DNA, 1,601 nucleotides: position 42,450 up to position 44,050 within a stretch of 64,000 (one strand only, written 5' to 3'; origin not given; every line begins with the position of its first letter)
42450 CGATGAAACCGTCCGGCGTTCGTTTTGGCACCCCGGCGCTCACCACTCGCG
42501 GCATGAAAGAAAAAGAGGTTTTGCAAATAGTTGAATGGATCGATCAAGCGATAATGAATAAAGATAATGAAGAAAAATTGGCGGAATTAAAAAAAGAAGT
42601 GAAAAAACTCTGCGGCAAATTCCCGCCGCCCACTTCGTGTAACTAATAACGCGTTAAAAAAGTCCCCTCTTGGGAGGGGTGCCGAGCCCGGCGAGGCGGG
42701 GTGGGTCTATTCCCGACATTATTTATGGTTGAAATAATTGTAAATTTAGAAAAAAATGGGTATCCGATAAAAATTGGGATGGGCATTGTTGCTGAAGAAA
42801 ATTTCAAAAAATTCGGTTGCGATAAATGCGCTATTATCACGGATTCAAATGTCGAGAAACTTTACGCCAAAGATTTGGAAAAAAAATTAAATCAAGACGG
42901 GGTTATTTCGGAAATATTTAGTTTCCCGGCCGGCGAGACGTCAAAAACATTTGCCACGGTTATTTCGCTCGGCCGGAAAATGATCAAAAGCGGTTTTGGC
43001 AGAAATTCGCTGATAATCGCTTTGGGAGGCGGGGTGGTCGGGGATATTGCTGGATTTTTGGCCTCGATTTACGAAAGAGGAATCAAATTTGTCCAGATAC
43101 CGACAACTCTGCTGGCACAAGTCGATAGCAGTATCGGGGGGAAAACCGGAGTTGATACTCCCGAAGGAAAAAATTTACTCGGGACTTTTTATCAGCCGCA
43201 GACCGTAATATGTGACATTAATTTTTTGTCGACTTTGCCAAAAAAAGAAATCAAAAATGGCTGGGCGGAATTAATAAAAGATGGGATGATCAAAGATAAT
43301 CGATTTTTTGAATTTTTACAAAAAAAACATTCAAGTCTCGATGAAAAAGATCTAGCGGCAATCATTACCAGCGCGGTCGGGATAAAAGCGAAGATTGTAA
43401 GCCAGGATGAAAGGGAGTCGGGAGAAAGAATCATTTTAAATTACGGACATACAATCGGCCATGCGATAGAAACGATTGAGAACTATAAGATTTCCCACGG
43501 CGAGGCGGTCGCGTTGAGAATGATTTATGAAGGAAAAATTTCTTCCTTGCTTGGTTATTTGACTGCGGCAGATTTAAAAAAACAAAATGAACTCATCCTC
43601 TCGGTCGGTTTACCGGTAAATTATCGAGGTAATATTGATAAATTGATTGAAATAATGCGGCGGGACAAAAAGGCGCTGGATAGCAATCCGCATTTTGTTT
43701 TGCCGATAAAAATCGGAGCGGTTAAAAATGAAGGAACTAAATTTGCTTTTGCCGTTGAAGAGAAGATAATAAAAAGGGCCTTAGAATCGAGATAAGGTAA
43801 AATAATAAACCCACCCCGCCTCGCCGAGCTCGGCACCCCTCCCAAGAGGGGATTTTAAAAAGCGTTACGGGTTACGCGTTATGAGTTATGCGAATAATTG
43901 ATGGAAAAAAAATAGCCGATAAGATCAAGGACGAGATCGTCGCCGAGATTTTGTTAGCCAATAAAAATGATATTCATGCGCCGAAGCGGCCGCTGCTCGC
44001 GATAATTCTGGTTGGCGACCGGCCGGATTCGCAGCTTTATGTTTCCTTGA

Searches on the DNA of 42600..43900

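Call 17: search_rna_families(source=window, start=42600, end=43900, threshold=evalue, max_evalue=10, show_alignments=3)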
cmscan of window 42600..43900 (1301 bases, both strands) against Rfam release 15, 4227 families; matches with E-value up to 10: 0.
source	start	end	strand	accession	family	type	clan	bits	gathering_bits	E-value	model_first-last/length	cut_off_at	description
